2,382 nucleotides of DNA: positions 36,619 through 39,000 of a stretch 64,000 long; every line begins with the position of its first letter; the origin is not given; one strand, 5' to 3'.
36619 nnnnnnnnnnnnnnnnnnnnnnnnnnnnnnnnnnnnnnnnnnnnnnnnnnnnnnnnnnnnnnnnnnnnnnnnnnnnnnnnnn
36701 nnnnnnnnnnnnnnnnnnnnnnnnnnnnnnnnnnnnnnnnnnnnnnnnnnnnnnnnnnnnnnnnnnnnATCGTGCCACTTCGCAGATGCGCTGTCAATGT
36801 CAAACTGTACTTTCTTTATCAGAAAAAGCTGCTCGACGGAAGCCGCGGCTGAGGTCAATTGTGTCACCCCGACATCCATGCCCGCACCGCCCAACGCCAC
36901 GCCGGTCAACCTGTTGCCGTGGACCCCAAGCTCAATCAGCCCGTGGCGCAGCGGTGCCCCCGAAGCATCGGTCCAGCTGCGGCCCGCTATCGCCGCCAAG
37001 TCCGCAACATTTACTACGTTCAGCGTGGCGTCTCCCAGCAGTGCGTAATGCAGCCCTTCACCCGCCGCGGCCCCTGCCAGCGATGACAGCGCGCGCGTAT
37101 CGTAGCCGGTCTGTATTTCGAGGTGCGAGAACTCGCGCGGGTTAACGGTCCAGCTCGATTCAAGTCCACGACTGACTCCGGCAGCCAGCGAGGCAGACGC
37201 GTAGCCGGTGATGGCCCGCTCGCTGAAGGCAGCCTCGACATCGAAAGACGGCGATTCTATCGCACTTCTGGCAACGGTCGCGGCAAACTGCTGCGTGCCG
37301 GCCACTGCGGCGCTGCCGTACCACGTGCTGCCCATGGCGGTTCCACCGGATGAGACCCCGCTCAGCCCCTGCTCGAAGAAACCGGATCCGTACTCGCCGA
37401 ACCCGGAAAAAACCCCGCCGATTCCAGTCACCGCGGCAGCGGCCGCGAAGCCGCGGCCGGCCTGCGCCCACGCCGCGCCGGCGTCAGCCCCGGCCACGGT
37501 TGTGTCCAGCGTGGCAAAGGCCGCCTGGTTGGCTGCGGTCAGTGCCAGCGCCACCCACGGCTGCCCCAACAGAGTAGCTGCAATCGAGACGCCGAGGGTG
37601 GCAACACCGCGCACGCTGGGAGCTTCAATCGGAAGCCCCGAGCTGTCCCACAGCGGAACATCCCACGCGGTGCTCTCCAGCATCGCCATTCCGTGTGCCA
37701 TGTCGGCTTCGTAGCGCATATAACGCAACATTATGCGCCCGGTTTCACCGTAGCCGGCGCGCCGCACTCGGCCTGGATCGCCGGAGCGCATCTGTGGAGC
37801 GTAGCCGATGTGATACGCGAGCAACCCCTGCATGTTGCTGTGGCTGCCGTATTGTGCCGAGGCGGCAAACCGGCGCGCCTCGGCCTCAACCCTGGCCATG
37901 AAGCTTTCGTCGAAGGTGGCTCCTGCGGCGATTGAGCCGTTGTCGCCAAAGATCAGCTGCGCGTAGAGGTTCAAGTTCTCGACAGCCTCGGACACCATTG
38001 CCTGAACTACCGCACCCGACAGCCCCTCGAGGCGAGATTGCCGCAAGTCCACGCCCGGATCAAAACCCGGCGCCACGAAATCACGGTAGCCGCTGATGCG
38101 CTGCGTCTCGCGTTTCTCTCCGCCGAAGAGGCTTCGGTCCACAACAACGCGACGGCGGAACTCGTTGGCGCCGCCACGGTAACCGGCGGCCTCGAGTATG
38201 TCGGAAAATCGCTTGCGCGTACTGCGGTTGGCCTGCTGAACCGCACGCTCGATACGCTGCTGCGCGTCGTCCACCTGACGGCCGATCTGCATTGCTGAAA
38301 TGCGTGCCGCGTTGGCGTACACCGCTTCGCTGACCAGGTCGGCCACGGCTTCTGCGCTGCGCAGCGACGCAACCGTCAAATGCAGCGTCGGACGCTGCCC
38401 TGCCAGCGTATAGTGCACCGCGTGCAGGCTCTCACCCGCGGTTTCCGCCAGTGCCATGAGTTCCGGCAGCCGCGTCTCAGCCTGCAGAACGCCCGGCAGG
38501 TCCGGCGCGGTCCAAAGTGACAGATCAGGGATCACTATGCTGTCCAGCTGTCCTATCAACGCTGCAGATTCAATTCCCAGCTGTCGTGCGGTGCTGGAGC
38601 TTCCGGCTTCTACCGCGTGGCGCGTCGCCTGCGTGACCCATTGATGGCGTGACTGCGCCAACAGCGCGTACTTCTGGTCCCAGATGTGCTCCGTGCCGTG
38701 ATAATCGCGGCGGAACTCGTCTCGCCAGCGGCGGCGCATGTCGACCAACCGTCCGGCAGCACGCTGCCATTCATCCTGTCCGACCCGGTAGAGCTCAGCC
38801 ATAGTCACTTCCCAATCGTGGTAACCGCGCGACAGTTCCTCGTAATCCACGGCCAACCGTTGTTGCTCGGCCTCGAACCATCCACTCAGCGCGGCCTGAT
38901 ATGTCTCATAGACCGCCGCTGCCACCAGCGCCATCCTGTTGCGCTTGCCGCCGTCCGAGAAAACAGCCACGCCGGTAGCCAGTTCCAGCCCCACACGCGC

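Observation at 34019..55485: Candidate undescribed envelope system: giant anchored helical protein + WG-repeat protein, back-to-back with a seven-gene lipoprotein-rich efflux-like operon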

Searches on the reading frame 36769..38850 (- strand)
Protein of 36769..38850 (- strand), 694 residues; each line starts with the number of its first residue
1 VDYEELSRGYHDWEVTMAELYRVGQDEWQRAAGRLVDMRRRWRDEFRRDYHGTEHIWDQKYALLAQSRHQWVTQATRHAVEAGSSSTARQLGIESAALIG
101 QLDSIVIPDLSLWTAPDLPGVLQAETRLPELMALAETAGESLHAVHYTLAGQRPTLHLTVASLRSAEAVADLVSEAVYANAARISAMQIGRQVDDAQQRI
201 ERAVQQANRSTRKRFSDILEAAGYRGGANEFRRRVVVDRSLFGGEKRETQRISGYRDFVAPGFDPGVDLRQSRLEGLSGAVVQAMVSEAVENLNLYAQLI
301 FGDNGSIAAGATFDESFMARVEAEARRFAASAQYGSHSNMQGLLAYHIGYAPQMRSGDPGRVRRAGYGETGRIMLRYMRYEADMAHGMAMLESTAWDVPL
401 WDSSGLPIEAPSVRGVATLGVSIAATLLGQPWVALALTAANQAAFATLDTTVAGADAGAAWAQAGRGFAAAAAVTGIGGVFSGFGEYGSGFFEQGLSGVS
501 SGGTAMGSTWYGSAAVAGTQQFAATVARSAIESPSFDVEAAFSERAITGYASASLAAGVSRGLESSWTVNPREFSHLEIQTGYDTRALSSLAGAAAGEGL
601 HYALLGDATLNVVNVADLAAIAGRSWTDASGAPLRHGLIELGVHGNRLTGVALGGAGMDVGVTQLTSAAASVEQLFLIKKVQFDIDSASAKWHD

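Call 75: predict_structure(alignment_id=A10)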
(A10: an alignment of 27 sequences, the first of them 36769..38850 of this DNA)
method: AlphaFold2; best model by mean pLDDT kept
length: 694 residues; sequences in the alignment: 27
mean_pLDDT: 70.4   pTM: 0.48
mean pLDDT of the five models: 70.4, 69.3, 67.2, 62.4, 60.1
residues with pLDDT >= 90: 114; 70-90: 258; 50-70: 217; < 50: 105
segments of 3 or more residues with pLDDT < 50: 83-158, 502-507, 538-541, 569-582, 692-694
pLDDT, mean of each block of 10 residues (from residue 1): 70 77 80 81 82 70 70 62 43 38 32 33 38 40 41 44 60 70 80 91 96 94 90 92 90 96 88 83 86 92 69 83 94 92 95 84 93 95 87 82 75 77 67 68 74 66 67 59 57 59 51 64 63 51 60 69 59 42 61 74 72 77 74 72 67 71 70 62 55 45
secondary structure, 60 per line:
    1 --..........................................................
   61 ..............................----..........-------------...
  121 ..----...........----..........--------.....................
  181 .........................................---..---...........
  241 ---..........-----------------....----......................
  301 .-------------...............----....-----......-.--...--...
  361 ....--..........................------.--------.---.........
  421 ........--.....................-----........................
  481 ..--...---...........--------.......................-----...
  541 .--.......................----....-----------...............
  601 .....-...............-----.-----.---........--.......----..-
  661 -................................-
elements in order (helices of 4 or more, strands of 3 or more residues): H3-90 H95-104 H118-122 H127-137 H142-151 H160-221 E230-240 E244-253 H271-274 H279-301 H315-329 H334-337 H343-348 E353-355 E358-364 H368-392 H413-428 H431-451 H457-482 H491-501 H510-532 H538-541 H544-566 H571-574 H586-605 E607-614 H615-621 E637-644 E647-653 H662-693

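Call 77: fold_search(model_id=the predicted structure, library=pdb)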
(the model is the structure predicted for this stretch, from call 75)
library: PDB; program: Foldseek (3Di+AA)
matches with E <= 10: 8; with E <= 0.001: 0
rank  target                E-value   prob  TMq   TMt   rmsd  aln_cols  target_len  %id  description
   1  4gp2_B                4.6e+00  0.04  0.10  0.17  17.2       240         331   14  Crystal structure of ISOPRENOID SYNTHASE A3MSH1 (TARGET EFI-501992) from pyrobaculum calidifontis complexed with DMAPP (released 2012-10-10)
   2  4dhd                  5.6e+00  0.04  0.09  0.16  16.8       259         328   13  Crystal structure of isoprenoid synthase A3MSH1 (TARGET EFI-501992) from Pyrobaculum calidifontis (released 2012-02-08)
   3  3krp_B                6.2e+00  0.08  0.08  0.17   9.4       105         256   10  Mint heterotetrameric geranyl pyrophosphate synthase in complex with magnesium and GPP (released 2010-02-23)
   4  3p8l_B                7.1e+00  0.06  0.12  0.24  15.5       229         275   14  Crystal structure of polyprenyl synthase from Enterococcus faecalis V583 (released 2010-11-03)
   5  6w2w                  7.5e+00  0.05  0.10  0.22  13.4       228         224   13  Junction 24, DHR14-DHR18 (released 2020-04-15)
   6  8zpt_R                8.2e+00  0.01  0.06  0.12  30.1       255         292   12  Cryo-EM structure of prolactin-releasing peptide recognition with Gq (released 2024-09-25)
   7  3to3_B                9.5e+00  0.01  0.05  0.05  20.2       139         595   12  Crystal Structure of Petrobactin Biosynthesis Protein AsbB from Bacillus anthracis str. Sterne (released 2011-10-05)
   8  9hhl_f                1.0e+01  0.01  0.07  0.05  27.8       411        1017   13  Structure of Dynein-Dynactin-NuMA-LIS1 (released 2025-12-03)

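Call 83: fold_search(model_id=the predicted structure, library=viral)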
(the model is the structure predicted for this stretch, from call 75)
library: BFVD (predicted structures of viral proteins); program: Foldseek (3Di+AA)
matches with E <= 10: 53; with E <= 0.001: 0
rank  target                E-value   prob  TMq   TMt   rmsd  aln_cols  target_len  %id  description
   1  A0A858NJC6            7.9e-01  0.10  0.06  0.13  36.8       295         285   13  (no name in the UniProt tables at hand)
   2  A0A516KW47            9.6e-01  0.04  0.08  0.06  42.5       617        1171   10  (no name in the UniProt tables at hand)
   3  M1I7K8                1.1e+00  0.15  0.14  0.23  26.9       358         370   12  (no name in the UniProt tables at hand)
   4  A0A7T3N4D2            1.2e+00  0.04  0.09  0.07  32.1       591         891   11  (no name in the UniProt tables at hand)
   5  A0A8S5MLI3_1          1.3e+00  0.06  0.13  0.07  39.7       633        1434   13  Crystallin beta/gamma motif-containing protein [Podoviridae sp. ctlpi2]
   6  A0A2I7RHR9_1          2.8e+00  0.05  0.13  0.08  23.6       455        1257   11  (no name in the UniProt tables at hand)
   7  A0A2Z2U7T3            3.0e+00  0.02  0.11  0.11  43.2       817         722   11  Putative internal virion protein C [Ralstonia phage RPSC1]
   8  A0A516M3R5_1          3.3e+00  0.07  0.14  0.08  22.9       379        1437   12  (no name in the UniProt tables at hand)
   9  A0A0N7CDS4            3.5e+00  0.02  0.08  0.09  40.2       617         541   12  Putative tail component [Salmonella phage 37]
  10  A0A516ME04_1          3.7e+00  0.04  0.12  0.08  26.6       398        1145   14  (no name in the UniProt tables at hand)
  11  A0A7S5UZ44            3.7e+00  0.01  0.10  0.08  31.3       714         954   13  Uncharacterized protein [Rhizobium phage RHph_I20]
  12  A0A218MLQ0            3.9e+00  0.02  0.11  0.07  40.2       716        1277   12  Uncharacterized protein [uncultured virus]
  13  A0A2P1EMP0            4.1e+00  0.07  0.12  0.26  14.7       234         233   10  Mitochondrial carrier protein [Moumouvirus australiensis]
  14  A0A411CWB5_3          4.7e+00  0.02  0.09  0.06  35.4       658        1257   10  (no name in the UniProt tables at hand)
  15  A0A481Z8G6            4.9e+00  0.07  0.12  0.24  12.1       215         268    9  Mitochondrial carrier-like protein [Pithovirus LCPAC302]
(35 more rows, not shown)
